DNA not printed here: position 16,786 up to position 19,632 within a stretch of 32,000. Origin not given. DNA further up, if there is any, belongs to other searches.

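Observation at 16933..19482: Octahaem cytochrome mounted on a ~170-residue coiled-coil stalk with a C-terminal membrane anchor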

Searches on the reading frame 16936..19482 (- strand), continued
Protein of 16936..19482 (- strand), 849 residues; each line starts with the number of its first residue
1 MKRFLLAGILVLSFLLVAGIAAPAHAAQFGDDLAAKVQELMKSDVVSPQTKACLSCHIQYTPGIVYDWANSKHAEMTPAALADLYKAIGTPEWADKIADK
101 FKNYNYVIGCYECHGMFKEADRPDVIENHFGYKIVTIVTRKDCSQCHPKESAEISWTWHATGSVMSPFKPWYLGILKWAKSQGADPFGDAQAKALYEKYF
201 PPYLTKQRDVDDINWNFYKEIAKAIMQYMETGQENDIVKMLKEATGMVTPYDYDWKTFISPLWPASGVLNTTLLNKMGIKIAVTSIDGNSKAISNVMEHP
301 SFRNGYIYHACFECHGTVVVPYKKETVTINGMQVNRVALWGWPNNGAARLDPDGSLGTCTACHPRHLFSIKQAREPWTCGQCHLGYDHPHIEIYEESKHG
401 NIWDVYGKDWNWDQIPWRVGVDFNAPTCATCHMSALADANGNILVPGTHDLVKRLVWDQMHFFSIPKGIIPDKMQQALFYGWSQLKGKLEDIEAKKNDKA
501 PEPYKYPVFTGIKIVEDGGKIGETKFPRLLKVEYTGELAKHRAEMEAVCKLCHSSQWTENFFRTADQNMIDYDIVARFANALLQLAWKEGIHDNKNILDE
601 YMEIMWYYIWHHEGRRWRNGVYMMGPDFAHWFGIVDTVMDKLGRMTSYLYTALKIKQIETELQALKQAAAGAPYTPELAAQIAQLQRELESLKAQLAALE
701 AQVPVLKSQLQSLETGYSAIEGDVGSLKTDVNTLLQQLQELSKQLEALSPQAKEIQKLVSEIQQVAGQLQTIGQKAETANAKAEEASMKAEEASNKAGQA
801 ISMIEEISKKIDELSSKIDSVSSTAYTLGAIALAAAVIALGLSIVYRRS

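Call 9: find_homologous_proteins(query=window:16936-19482:-, max_evalue=0.00001)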
Query window:16936-19482:- (849 aa): 3065 proteins with E <= 0.00001 among 8000 candidates; the best 120 are listed.
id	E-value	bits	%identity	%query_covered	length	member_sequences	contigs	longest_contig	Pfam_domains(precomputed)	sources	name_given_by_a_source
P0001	0.0e+0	1991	100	100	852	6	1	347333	PF06009.20,PF23991.2,PF24161.2,PF13447.12,PF14522.12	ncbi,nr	ncbi:multiheme c-type cytochrome [Pyrodictium delaneyi]|nr:multiheme c-type cytochrome [Pyrodictium 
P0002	0.0e+0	1582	78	100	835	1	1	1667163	PF23991.2,PF24161.2,PF13447.12,PF14522.12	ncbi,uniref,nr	ncbi:multiheme c-type cytochrome [Hyperthermus butylicus]|uniref:Uncharacterized protein n=1 Tax=Hyp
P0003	0.0e+0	1479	72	100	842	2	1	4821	PF14537.12,PF24161.2,PF13447.12,PF14522.12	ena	-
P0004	0.0e+0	1474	74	97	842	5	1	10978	PF11839.14,PF05531.18,PF24161.2,PF13447.12,PF10473.15,PF14522.12,PF14282.12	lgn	-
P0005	0.0e+0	1396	67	97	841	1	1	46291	PF14537.12,PF23991.2,PF28175.1,PF06008.20,PF04108.18,PF24161.2,PF13447.12,PF10473.15,PF14522.12,PF22113.2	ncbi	-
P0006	0.0e+0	1390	69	94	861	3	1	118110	PF11839.14,PF24161.2,PF13447.12,PF14522.12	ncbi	-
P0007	0.0e+0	1341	65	97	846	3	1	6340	PF14537.12,PF24161.2,PF13447.12,PF14522.12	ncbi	-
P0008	0.0e+0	1303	65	94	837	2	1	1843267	PF04513.18,PF28544.1,PF05531.18,PF04728.19,PF10473.15,PF14522.12,PF23991.2,PF07889.18,PF00261.26,PF24161.2,PF13447.12,PF09789.15,PF08702.16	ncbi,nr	ncbi:multiheme c-type cytochrome [Pyrolobus fumarii]|nr:multiheme c-type cytochrome [Pyrolobus fumar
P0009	0.0e+0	1258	61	100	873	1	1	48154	PF14537.12,PF24161.2,PF13447.12,PF14522.12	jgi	-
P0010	0.0e+0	1233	63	95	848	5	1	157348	PF06009.20,PF04513.18,PF28175.1,PF27605.1,PF07889.18,PF24161.2,PF13447.12,PF23435.3,PF10473.15,PF14522.12,PF08702.16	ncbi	-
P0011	0.0e+0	1229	60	98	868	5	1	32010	PF06009.20,PF13447.12,PF14522.12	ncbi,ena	-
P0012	0.0e+0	1222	60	97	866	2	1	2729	PF23991.2,PF07889.18,PF24161.2,PF13447.12,PF14522.12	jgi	jgi:methyl-accepting chemotaxis protein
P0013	0.0e+0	1214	59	98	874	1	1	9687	PF24161.2,PF13447.12,PF14522.12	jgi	jgi:methyl-accepting chemotaxis protein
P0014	0.0e+0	1188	58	100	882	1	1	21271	PF13447.12,PF14522.12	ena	-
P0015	0.0e+0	1185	58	99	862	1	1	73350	PF28544.1,PF28175.1,PF13447.12,PF14522.12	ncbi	-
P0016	0.0e+0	1181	59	100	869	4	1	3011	PF24161.2,PF13447.12,PF14522.12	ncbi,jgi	-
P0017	0.0e+0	1161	57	100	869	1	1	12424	PF13447.12,PF14522.12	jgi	jgi:predicted nucleic acid-binding Zn-ribbon protein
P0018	0.0e+0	1161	58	98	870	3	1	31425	PF13447.12,PF14522.12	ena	-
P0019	0.0e+0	1158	60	95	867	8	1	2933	PF13447.12,PF14522.12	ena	-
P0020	0.0e+0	1140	58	100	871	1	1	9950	PF13447.12,PF14522.12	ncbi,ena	-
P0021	0.0e+0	1139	56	100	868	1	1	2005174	PF13447.12,PF28159.1,PF14522.12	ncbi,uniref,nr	ncbi:hypothetical protein PYJP_05600 [Pyrofollis japonicus]|uniref:multiheme c-type cytochrome n=1 T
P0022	0.0e+0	1132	57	96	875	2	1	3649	PF13447.12,PF14522.12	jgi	-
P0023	0.0e+0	1130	57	97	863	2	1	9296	PF23991.2,PF13447.12,PF14522.12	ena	-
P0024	0.0e+0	1109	57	94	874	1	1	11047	PF13447.12,PF14522.12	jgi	jgi:predicted nuclease with TOPRIM domain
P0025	0.0e+0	1100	54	97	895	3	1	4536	PF06009.20,PF24161.2,PF13447.12,PF14522.12,PF22113.2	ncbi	-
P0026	0.0e+0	1076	55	98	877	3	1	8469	PF13447.12,PF14522.12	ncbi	-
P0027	0.0e+0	1072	56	93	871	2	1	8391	PF04513.18,PF13447.12,PF14522.12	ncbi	-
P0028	1.6e-262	892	50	97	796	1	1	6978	PF13447.12,PF14522.12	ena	-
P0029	1.8e-242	826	59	73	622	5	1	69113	PF13447.12,PF14522.12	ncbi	-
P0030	6.2e-239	814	56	77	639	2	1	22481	PF13447.12,PF14522.12,PF22113.2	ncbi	-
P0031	6.8e-238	810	50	86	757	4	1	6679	PF09699.16,PF14537.12,PF25450.2,PF10146.15,PF13447.12,PF14522.12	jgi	jgi:uncharacterized coiled-coil protein SlyX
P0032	1.9e-237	809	56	73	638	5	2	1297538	PF13447.12,PF14522.12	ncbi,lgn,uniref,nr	ncbi:multiheme c-type cytochrome [Ignicoccus hospitalis]|uniref:Hypothetical multiheme cytochrome n=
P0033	6.2e-236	804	56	77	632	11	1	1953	PF13447.12,PF14522.12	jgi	jgi:hypothetical protein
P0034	2.5e-235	802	51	87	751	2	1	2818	PF05377.18,PF13447.12,PF14522.12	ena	-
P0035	1.1e-233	797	50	92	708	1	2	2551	PF25450.2,PF13447.12,PF14522.12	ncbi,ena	-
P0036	1.4e-233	796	57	72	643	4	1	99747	PF13447.12,PF14522.12,PF22113.2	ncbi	-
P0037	3.8e-233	795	57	72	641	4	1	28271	PF13447.12,PF14522.12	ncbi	-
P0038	2.2e-230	786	48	87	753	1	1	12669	PF11839.14,PF13447.12,PF14522.12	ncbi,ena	-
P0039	1.2e-229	783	49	88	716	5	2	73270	PF13447.12,PF14522.12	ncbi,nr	ncbi:MAG: multiheme cytochrome [Desulfurococcales archaeon]|nr:multiheme cytochrome [Desulfurococcal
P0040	4.6e-228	778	50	86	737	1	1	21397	PF09699.16,PF13447.12,PF14522.12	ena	-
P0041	1.5e-227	776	48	88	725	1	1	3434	PF14537.12,PF18595.7,PF23991.2,PF27605.1,PF00261.26,PF13447.12,PF14522.12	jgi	-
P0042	1.1e-226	773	49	87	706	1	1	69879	PF14537.12,PF25450.2,PF13447.12,PF26095.1,PF14522.12,PF22113.2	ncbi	-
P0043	2.2e-226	772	50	88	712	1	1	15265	PF14537.12,PF13447.12,PF14522.12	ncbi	-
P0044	1.1e-225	770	47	93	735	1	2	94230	PF04513.18,PF14537.12,PF23991.2,PF23649.2,PF06008.20,PF10506.15,PF05622.18,PF24161.2,PF13447.12,PF14522.12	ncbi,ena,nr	ncbi:MAG: multiheme cytochrome [Desulfurococcales archaeon]|nr:multiheme cytochrome [Desulfurococcal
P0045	4.4e-225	768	49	89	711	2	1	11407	PF14537.12,PF13435.12,PF28544.1,PF23991.2,PF13447.12,PF14522.12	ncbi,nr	ncbi:MAG: alanine-zipper protein, partial [Desulfurococcales archaeon]|nr:alanine-zipper protein [De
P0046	1.2e-224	767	46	99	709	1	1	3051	PF14537.12,PF28544.1,PF13447.12,PF14522.12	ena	-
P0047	2.6e-223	762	50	84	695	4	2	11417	PF14537.12,PF13447.12,PF14522.12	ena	-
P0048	1.7e-222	759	46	99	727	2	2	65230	PF06009.20,PF04513.18,PF14537.12,PF09762.15,PF23991.2,PF27605.1,PF24161.2,PF13447.12,PF14522.12,PF22113.2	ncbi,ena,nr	ncbi:MAG: multiheme cytochrome [Desulfurococcales archaeon]|nr:multiheme cytochrome [Desulfurococcal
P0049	3.2e-220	752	48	87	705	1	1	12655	PF14537.12,PF13447.12,PF14522.12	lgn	-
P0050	8.6e-220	751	48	87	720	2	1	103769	PF25994.1,PF11559.14,PF19220.7,PF13447.12,PF28019.1,PF14522.12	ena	-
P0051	7.2e-219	748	49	87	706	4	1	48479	PF14537.12,PF24161.2,PF13447.12,PF14522.12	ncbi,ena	-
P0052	1.9e-217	743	47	95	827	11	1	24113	PF24161.2,PF13447.12,PF14522.12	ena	-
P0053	7.6e-216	738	48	86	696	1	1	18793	PF14537.12,PF13447.12,PF14522.12,PF22113.2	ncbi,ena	-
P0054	2.1e-214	733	46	95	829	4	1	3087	PF13447.12,PF14522.12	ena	-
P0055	3.1e-210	719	45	94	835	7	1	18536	PF23991.2,PF13447.12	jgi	-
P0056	2.2e-209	716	47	88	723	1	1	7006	PF14537.12,PF13447.12,PF14522.12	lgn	-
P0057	1.3e-208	714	48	86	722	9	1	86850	PF14537.12,PF13447.12,PF14522.12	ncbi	-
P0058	3.6e-207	709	45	95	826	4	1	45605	PF11839.14,PF13447.12,PF14522.12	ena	-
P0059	3.2e-206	706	51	75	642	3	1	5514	PF13447.12,PF14522.12,PF03961.20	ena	-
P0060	3.5e-199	682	44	93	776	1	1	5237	PF14537.12,PF24161.2,PF13447.12,PF14522.12,PF00435.28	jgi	-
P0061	1.5e-173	598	56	53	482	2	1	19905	PF06009.20,PF23991.2,PF00261.26,PF13447.12,PF14522.12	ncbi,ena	-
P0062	4.2e-152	527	43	76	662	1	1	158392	PF14537.12,PF13447.12,PF14522.12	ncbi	-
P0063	1.8e-151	525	43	77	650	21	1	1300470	PF14537.12,PF13447.12,PF14522.12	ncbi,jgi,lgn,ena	-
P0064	9.0e-148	512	42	77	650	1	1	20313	PF14537.12,PF13447.12,PF14522.12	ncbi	-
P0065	1.1e-110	390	33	83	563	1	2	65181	PF09699.16,PF14537.12,PF13435.12,PF13447.12,PF14522.12,PF22113.2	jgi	jgi:hypothetical protein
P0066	2.6e-93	332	33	72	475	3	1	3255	PF09699.16,PF14537.12,PF13435.12,PF13447.12,PF14522.12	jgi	jgi:hypothetical protein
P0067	2.1e-90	323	32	75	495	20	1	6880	PF14537.12,PF13435.12,PF13447.12,PF14522.12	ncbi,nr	ncbi:MAG: hypothetical protein GXN98_04275, partial [Euryarchaeota archaeon]|nr:hypothetical protein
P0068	5.5e-90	321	34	73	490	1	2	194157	PF09699.16,PF14537.12,PF13435.12,PF13447.12,PF14522.12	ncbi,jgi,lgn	jgi:hypothetical protein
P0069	2.0e-89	319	34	73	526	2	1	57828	PF09699.16,PF13435.12,PF02335.21,PF13447.12,PF14522.12,PF22113.2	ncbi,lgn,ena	-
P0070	3.5e-88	315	32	74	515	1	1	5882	PF09699.16,PF14537.12,PF13435.12,PF13447.12,PF14522.12,PF22113.2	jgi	-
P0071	4.3e-88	315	32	77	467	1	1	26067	PF09699.16,PF14537.12,PF13435.12,PF13447.12,PF14522.12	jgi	jgi:hypothetical protein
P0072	6.1e-88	314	32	72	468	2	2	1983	PF09699.16,PF14537.12,PF13435.12,PF13447.12,PF14522.12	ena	-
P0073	1.2e-87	313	35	51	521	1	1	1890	PF14537.12,PF13435.12,PF13447.12,PF14522.12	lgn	-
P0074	1.7e-87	313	32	50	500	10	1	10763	PF09699.16,PF14537.12,PF13435.12,PF13447.12,PF14522.12,PF22113.2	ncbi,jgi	-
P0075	7.9e-87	311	32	78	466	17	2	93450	PF09699.16,PF14537.12,PF13435.12,PF13447.12,PF14522.12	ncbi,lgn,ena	-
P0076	1.5e-86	310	34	72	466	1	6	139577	PF09699.16,PF14537.12,PF13435.12,PF13447.12,PF14522.12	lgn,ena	-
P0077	1.7e-86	310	33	77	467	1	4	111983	PF09699.16,PF14537.12,PF13435.12,PF02085.22,PF13447.12,PF14522.12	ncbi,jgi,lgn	jgi:hypothetical protein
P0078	2.8e-86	309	36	40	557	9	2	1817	PF14537.12,PF13435.12,PF13447.12,PF14522.12,PF22113.2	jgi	jgi:hypothetical protein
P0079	6.7e-86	308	32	77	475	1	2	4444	PF09699.16,PF13435.12,PF13447.12,PF14522.12,PF22113.2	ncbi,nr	ncbi:MAG: hydroxylamine oxidoreductase [Planctomycetota bacterium]|nr:MAG: hydroxylamine oxidoreduct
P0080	1.4e-85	307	36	41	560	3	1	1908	PF14537.12,PF13435.12,PF13447.12,PF14522.12,PF22113.2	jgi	jgi:hypothetical protein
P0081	1.5e-84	303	33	73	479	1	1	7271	PF09699.16,PF14537.12,PF13435.12,PF13447.12,PF14522.12,PF22113.2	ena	-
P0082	1.8e-84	303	36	41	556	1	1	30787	PF14537.12,PF13435.12,PF13447.12,PF14522.12,PF22113.2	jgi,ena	-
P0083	6.8e-84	301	33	74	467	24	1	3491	PF09699.16,PF14537.12,PF13435.12,PF13447.12,PF14522.12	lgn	-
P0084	1.0e-83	300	32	49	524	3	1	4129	PF09699.16,PF13435.12,PF13447.12,PF14522.12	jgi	jgi:hypothetical protein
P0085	1.1e-83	300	33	72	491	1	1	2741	PF09699.16,PF14537.12,PF13435.12,PF13447.12,PF14522.12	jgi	-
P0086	2.4e-83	299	33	72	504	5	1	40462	PF14537.12,PF13435.12,PF13447.12,PF14522.12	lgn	-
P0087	2.6e-83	299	32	76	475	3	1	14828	PF09699.16,PF14537.12,PF13435.12,PF13447.12,PF14522.12,PF22113.2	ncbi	-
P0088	2.8e-83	299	31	49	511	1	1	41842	PF14537.12,PF13435.12,PF13447.12,PF14522.12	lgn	-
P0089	5.3e-83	298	32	73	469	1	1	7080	PF13435.12,PF13447.12,PF14522.12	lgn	-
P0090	9.2e-83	297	38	38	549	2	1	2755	PF09699.16,PF14537.12,PF13435.12,PF13447.12,PF14522.12,PF22113.2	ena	-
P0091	1.9e-82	296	33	72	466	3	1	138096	PF09699.16,PF14537.12,PF13435.12,PF13447.12,PF14522.12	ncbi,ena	-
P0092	2.5e-82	296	32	72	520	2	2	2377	PF13435.12,PF13447.12,PF14522.12,PF22113.2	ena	-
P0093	5.0e-82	295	34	40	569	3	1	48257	PF09699.16,PF14537.12,PF13435.12,PF13447.12,PF14522.12,PF22113.2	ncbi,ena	-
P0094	1.1e-81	294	34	48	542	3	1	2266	PF09699.16,PF14537.12,PF13435.12,PF13447.12,PF14522.12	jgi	-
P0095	1.3e-81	293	32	72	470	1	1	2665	PF09699.16,PF14537.12,PF13435.12,PF13447.12,PF14522.12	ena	-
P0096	1.3e-81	293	32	73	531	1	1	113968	PF09699.16,PF13435.12,PF13447.12,PF14522.12,PF22113.2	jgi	-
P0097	1.4e-81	293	32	49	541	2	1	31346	PF09699.16,PF14537.12,PF13435.12,PF13447.12,PF14522.12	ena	-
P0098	2.3e-81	293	32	71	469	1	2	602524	PF09699.16,PF14537.12,PF13435.12,PF02085.22,PF13447.12,PF14522.12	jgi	-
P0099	2.6e-81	292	38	38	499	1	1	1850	PF09699.16,PF14537.12,PF13435.12,PF13447.12,PF14522.12,PF22113.2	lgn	-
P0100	3.2e-81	292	31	79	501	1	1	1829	PF09699.16,PF13435.12,PF13447.12,PF14522.12,PF22113.2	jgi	jgi:hypothetical protein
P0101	3.6e-81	292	31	73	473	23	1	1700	PF09699.16,PF14537.12,PF13435.12,PF13447.12,PF14522.12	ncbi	-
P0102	3.9e-81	292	37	39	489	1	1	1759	PF09699.16,PF14537.12,PF13435.12,PF13447.12,PF14522.12,PF22113.2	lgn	-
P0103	6.9e-81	291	32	73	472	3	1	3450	PF09699.16,PF13435.12,PF13447.12,PF14522.12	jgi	-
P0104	7.4e-81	291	36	38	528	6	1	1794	PF09699.16,PF14537.12,PF13435.12,PF13447.12,PF14522.12,PF22113.2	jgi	jgi:hypothetical protein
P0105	1.1e-80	290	37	40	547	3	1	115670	PF14537.12,PF13435.12,PF13447.12,PF14522.12,PF22113.2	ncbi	-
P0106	1.2e-80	290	32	75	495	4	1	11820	PF14537.12,PF13435.12,PF13447.12,PF14522.12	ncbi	-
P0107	1.5e-80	290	31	78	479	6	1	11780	PF09699.16,PF13435.12,PF13447.12,PF14522.12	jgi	jgi:hypothetical protein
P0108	1.5e-80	290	36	38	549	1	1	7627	PF09699.16,PF14537.12,PF13435.12,PF13447.12,PF14522.12,PF22113.2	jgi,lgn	-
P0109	1.5e-80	290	37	40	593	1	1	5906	PF14537.12,PF13435.12,PF13447.12,PF14522.12,PF22113.2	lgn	-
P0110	1.9e-80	290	33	73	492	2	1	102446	PF14537.12,PF13435.12,PF13447.12,PF14522.12,PF22113.2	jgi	jgi:hypothetical protein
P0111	2.2e-80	289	37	41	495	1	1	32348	PF09699.16,PF14537.12,PF13435.12,PF13447.12,PF14522.12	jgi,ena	-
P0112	2.8e-80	289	33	73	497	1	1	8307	PF09699.16,PF14537.12,PF13435.12,PF13447.12,PF14522.12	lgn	-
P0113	3.6e-80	289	31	73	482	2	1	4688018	PF09699.16,PF13435.12,PF13447.12,PF14522.12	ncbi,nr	ncbi:MAG: hypothetical protein JSW59_00570 [Phycisphaerales bacterium]|nr:MAG: hypothetical protein 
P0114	5.2e-80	288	32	78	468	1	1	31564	PF14537.12,PF13435.12,PF13447.12,PF14522.12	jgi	jgi:hydroxylamine dehydrogenase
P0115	5.3e-80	288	35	38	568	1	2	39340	PF14537.12,PF13435.12,PF13447.12,PF14522.12,PF22113.2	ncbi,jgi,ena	-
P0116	9.2e-80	287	31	72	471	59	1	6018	PF09699.16,PF13435.12,PF13447.12,PF14522.12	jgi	-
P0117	1.4e-79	287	38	38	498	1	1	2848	PF13435.12,PF13447.12,PF14522.12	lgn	-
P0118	1.7e-79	286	40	38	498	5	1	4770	PF14537.12,PF13435.12,PF13447.12,PF14522.12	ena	-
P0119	2.1e-79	286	31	77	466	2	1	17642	PF09699.16,PF14537.12,PF13435.12,PF13447.12,PF14522.12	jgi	jgi:hydroxylamine dehydrogenase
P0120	2.4e-79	286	36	40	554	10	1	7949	PF14537.12,PF13435.12,PF13447.12,PF14522.12,PF22113.2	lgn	-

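Call 29: predict_structure(alignment_id=A1)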
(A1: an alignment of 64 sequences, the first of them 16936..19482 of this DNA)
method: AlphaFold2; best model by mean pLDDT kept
length: 849 residues; sequences in the alignment: 64
mean_pLDDT: 82.3   pTM: 0.76
mean pLDDT of the five models: 82.3, 80.5, 79.6, 75.9, 73.2
residues with pLDDT >= 90: 420; 70-90: 255; 50-70: 109; < 50: 65
segments of 3 or more residues with pLDDT < 50: 21-23, 712-728, 793-805, 811-832
pLDDT, mean of each block of 10 residues (from residue 1): 68 63 58 92 96 93 91 91 93 95 94 95 93 93 94 91 89 98 98 98 95 97 98 97 96 82 75 84 95 93 83 85 93 92 85 91 78 79 57 69 84 92 84 89 92 90 93 96 92 96 95 89 89 96 94 92 93 95 93 81 89 84 76 83 91 91 90 83 91 84 62 40 43 68 62 67 68 64 59 44 47 37 33 57 58
secondary structure, 60 per line:
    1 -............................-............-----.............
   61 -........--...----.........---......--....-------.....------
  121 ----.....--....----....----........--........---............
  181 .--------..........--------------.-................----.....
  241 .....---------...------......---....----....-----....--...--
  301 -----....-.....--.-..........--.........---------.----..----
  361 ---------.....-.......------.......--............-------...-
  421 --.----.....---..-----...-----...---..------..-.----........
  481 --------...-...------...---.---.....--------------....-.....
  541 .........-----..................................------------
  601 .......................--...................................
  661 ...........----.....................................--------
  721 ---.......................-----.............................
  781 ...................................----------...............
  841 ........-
elements in order (helices of 4 or more, strands of 3 or more residues): H2-29 H31-42 H48-60 H62-69 H79-87 H91-96 H99-102 H110-114 E125-129 E132-135 H140-143 H148-155 H158-165 H169-181 H190-199 H216-231 H236-245 H264-269 H273-276 E281-284 E290-293 H306-309 H311-315 E320-329 E332-340 H370-374 H376-382 H389-395 H398-409 E417-419 H428-432 E443-445 H473-480 E512-516 E531-534 H536-549 H555-588 H601-623 H626-671 H676-712 H724-746 H752-815 H826-848
